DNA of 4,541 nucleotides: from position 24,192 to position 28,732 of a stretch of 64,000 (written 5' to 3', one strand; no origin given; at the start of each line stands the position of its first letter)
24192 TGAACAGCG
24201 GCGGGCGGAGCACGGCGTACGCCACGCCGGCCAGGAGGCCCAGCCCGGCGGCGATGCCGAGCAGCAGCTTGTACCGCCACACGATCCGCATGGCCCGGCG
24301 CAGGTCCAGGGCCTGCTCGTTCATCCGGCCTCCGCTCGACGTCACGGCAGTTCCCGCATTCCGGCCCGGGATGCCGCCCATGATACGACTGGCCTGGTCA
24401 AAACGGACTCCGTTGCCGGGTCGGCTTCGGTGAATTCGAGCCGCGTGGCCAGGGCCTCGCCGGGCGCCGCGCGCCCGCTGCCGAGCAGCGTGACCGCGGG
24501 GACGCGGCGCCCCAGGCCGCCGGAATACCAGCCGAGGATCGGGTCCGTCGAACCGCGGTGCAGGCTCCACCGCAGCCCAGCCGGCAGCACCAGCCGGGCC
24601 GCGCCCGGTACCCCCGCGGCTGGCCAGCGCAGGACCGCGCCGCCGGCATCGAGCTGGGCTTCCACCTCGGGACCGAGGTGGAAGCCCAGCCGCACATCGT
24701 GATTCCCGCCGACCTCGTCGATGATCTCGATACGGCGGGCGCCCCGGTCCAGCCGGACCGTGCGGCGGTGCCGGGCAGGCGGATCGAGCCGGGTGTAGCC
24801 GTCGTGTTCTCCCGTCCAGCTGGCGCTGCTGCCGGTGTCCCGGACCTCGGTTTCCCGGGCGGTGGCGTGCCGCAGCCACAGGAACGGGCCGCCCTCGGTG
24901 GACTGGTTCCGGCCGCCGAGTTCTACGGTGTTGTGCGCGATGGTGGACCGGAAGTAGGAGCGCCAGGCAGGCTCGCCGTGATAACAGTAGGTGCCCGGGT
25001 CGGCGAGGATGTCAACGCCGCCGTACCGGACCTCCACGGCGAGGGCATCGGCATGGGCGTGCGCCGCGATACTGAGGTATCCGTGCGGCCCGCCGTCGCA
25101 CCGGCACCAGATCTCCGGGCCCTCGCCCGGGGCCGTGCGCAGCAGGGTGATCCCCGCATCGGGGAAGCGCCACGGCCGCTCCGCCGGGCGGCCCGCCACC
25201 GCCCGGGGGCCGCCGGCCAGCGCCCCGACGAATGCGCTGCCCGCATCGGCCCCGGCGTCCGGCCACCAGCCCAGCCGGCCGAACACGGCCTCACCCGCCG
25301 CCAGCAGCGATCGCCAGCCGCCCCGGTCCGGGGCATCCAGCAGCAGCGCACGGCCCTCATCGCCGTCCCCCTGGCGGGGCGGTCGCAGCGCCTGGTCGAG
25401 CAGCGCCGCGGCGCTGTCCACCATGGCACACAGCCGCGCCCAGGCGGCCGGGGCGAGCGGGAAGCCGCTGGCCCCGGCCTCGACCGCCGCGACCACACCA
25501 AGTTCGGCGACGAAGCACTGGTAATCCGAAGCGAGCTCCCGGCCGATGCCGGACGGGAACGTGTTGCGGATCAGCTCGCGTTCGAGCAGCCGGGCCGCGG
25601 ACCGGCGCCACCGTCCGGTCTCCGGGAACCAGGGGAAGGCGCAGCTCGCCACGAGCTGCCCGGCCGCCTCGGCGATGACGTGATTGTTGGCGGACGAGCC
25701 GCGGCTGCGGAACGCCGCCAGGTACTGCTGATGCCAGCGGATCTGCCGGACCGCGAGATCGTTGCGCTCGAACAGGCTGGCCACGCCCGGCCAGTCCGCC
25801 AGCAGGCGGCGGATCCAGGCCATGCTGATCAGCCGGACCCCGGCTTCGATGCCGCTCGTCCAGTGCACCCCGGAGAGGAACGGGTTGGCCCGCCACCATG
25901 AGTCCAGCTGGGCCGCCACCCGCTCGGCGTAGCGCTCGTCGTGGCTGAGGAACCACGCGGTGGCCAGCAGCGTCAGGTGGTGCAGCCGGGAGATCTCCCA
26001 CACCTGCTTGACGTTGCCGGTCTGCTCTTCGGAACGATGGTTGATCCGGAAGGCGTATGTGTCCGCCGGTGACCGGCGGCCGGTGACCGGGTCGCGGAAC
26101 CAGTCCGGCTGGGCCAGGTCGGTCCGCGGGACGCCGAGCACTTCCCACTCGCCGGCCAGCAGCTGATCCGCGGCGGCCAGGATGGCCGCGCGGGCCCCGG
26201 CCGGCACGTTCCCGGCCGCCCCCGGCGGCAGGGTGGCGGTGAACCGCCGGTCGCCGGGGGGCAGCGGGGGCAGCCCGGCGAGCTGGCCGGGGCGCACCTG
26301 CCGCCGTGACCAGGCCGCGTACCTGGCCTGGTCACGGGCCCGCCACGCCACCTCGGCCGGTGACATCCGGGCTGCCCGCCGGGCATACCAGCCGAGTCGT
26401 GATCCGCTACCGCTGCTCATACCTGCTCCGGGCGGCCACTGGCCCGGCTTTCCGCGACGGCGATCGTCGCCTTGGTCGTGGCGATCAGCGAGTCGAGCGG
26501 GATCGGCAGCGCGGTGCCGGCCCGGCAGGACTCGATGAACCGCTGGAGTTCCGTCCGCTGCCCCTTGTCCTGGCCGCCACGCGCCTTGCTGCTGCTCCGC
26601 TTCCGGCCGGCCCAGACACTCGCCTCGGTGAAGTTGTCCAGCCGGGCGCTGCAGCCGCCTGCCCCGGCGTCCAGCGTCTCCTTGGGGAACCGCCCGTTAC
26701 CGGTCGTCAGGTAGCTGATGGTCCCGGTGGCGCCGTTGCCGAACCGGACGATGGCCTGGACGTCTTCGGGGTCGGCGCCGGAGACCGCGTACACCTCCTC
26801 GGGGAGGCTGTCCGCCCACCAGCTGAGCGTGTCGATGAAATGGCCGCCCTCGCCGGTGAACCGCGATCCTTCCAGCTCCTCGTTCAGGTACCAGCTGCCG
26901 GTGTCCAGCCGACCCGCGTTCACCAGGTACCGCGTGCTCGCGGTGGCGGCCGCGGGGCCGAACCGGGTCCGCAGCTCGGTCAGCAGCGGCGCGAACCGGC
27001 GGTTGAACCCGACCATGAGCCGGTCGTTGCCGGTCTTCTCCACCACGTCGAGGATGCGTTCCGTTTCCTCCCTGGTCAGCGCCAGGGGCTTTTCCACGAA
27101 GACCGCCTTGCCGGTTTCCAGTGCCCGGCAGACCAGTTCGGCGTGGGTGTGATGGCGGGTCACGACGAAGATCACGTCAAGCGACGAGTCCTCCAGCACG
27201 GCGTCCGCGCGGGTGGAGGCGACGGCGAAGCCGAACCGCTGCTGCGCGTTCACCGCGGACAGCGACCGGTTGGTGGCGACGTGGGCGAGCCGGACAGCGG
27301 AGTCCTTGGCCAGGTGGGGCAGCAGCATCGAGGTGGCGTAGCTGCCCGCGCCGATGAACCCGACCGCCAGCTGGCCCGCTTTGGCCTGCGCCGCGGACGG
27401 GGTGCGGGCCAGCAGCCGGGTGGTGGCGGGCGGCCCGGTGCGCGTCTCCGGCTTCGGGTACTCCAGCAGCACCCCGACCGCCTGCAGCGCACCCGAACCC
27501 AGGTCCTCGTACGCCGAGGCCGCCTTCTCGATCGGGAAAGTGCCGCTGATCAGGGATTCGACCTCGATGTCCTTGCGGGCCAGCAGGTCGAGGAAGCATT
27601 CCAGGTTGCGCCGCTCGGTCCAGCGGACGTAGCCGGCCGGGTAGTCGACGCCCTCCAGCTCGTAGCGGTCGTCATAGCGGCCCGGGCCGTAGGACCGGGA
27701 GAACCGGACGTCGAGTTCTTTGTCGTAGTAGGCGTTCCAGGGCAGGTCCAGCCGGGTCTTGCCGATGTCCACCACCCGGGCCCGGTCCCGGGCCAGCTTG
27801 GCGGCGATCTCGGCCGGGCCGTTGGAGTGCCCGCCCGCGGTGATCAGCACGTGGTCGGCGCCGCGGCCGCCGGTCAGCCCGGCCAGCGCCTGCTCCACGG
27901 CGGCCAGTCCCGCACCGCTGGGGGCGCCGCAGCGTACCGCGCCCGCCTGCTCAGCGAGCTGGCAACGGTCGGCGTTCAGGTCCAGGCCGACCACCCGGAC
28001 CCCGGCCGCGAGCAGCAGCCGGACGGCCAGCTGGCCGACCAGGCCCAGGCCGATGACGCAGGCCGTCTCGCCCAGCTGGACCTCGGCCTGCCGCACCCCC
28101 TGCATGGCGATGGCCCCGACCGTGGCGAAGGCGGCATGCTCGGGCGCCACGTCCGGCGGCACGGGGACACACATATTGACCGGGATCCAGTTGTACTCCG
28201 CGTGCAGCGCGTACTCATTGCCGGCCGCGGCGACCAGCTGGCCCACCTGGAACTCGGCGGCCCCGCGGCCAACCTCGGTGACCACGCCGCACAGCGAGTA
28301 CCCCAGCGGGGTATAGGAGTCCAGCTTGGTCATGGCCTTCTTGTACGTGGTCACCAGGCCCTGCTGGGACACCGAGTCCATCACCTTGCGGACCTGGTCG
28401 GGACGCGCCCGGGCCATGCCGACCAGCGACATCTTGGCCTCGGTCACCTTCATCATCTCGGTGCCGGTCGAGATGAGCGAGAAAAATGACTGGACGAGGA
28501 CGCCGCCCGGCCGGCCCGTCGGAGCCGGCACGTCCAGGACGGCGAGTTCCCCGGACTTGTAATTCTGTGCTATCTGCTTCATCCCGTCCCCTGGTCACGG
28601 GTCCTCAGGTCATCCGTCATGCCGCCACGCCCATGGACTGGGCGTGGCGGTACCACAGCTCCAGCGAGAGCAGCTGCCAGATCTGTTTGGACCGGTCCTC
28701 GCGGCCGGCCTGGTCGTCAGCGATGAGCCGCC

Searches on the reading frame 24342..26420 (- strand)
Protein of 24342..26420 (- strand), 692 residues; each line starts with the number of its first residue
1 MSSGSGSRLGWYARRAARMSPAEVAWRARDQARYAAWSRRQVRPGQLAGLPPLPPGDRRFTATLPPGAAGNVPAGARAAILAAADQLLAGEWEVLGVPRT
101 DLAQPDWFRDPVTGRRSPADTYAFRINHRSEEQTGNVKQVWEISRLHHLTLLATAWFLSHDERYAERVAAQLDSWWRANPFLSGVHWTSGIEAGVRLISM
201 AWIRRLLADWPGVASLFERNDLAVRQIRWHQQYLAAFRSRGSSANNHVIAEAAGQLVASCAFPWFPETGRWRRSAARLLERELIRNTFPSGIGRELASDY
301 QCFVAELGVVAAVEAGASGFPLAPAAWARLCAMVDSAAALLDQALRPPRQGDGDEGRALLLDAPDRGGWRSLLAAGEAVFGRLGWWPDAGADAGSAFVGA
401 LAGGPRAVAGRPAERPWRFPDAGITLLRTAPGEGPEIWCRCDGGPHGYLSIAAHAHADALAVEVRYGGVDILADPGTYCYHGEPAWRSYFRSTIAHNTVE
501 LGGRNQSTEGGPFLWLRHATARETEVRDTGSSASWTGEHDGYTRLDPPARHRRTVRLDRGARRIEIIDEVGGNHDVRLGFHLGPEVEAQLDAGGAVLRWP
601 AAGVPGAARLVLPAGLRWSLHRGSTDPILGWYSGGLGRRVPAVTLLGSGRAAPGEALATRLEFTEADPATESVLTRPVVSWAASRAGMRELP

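Call 11: search_protein_families(library=pfam, proteins=[window:24342-26420:-], max_evalue=0.001)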
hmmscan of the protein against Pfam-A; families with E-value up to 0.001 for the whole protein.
window:24342-26420:- (692 aa): 2 families
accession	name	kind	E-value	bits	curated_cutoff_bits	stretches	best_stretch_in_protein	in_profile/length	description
PF07940.18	Hepar_II_III_C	-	5e-46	157.6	24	1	412-651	2-227/237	Heparinase II/III-like, C-terminal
PF16889.11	Hepar_II_III_N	-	1.6e-13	51.2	22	1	126-302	84-260/340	Heparinase II/III N-terminus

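Call 72: search_protein_families(library=ncbifam, proteins=[window:24342-26420:-], max_evalue=0.01)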
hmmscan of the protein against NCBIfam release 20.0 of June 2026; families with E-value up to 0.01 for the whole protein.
window:24342-26420:- (692 aa): 1 family
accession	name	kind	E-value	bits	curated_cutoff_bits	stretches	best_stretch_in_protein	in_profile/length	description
NF045573.1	Hepsulflyase_CFB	equivalog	4.7e-13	48.3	700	1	140-312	127-298/651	heparin-sulfate lyase HepC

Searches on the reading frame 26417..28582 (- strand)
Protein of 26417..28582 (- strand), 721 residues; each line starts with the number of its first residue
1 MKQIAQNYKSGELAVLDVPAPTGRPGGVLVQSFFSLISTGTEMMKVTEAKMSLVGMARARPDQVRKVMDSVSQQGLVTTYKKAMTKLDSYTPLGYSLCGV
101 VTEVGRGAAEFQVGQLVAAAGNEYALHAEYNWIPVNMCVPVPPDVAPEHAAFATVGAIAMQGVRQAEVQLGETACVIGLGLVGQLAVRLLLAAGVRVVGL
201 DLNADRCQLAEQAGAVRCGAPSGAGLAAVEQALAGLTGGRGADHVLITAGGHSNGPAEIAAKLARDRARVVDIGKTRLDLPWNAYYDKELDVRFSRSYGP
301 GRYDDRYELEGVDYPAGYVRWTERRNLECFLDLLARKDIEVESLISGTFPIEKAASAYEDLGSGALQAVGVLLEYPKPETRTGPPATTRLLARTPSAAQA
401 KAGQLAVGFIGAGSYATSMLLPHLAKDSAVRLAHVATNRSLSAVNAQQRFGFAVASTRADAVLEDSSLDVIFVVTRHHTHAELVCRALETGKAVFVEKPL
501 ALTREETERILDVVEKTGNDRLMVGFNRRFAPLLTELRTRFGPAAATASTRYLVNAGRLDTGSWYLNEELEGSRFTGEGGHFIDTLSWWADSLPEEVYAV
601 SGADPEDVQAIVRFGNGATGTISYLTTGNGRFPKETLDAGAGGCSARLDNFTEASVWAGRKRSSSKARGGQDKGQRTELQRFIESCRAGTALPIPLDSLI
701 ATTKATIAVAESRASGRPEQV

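Call 11: search_protein_families(library=pfam, proteins=[window:26417-28582:-], max_evalue=0.001)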
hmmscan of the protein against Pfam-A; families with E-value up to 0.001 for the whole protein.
window:26417-28582:- (721 aa): 7 families
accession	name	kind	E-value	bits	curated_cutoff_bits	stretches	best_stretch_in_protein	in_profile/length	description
PF01408.29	GFO_IDH_MocA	-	6.3e-20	72.5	24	1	406-526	2-120/120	Oxidoreductase family, NAD-binding Rossmann fold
PF00107.32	ADH_zinc_N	-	4.6e-12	46.4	31.8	1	182-303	2-120/129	Zinc-binding dehydrogenase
PF22725.1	GFO_IDH_MocA_C3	-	4e-06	27.3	27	1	560-626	31-104/124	GFO/IDH/MocA C-terminal domain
PF13602.12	ADH_zinc_N_2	-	9.9e-05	23.7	27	0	235-364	17-126/134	Zinc-binding dehydrogenase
PF03807.23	F420_oxidored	-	0.00016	22.6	21.6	0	407-484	2-76/94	NADP oxidoreductase coenzyme F420-dependent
PF03446.21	NAD_binding_2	-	0.00043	20.8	21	0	175-222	3-50/161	NAD binding domain of 6-phosphogluconate dehydrogenase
PF03447.22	NAD_binding_3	-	0.00096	20.3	24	1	426-519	15-111/116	Homoserine dehydrogenase, NAD binding domain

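Call 72: search_protein_families(library=ncbifam, proteins=[window:26417-28582:-], max_evalue=0.01)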
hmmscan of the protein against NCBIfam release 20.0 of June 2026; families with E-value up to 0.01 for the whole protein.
window:26417-28582:- (721 aa): 27 families (the best 25 are shown)
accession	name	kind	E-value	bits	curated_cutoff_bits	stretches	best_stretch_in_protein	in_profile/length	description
TIGR04380.1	myo_inos_iolG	equivalog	3.7e-24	85.2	355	1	405-606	2-201/330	inositol 2-dehydrogenase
NF052479.1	LevoglcsnDh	equivalog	2.5e-17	62.7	650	1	415-534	22-139/386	levoglucosan dehydrogenase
NF052679.1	InsChiInosDhIolG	equivalog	3.5e-14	52.6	540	1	405-532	3-131/343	bifunctional inositol 2-dehydrogenase/D-chiro-inositol 1-dehydrogenase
NF041097.1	keto_inos_dh_IolM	equivalog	2.1e-12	46.4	450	1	164-280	200-317/389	scyllo-inosose 3-dehydrogenase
NF040723.1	UDP-GlcNAcDh_Arch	equivalog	4.2e-12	46.2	450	1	407-689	3-277/302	UDP-N-acetylglucosamine 3-dehydrogenase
NF007574.0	PRK10206.1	equivalog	8.9e-11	41.4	352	1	406-530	4-127/345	oxidoreductase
NF008607.0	PRK11579.1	subfamily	1.6e-10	40.6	330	1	404-531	4-127/346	oxidoreductase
NF041392.1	XylDh_Gfo6_Halo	equivalog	2.3e-09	36.5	350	1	400-538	12-152/350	D-xylose 1-dehydrogenase Gfo6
NF003808.0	PRK05396.1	equivalog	2.1e-08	33.4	380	1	126-283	120-274/341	L-threonine 3-dehydrogenase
TIGR03989.1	Rxyl_3153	subfamily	2.3e-08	33.7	440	1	127-274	141-287/370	NDMA-dependent alcohol dehydrogenase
TIGR03451.1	mycoS_dep_FDH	equivalog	3.1e-08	32.8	512.9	1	134-283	138-289/358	S-(hydroxymethyl)mycothiol dehydrogenase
TIGR00692.1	tdh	equivalog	1.1e-07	31.2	458.35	1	126-253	118-242/340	L-threonine 3-dehydrogenase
NF007375.0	PRK09880.1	equivalog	7.5e-07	28.2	469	1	128-290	127-284/344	L-idonate 5-dehydrogenase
NF041172.1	AcrlCoa_red_Thmprot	equivalog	1.8e-06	27.2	500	1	125-210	116-203/334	acryloyl-CoA reductase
TIGR02818.1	adh_III_F_hyde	equivalog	2.4e-06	26.9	543.95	1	128-223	141-239/368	S-(hydroxymethyl)glutathione dehydrogenase/class III alcohol dehydrogenase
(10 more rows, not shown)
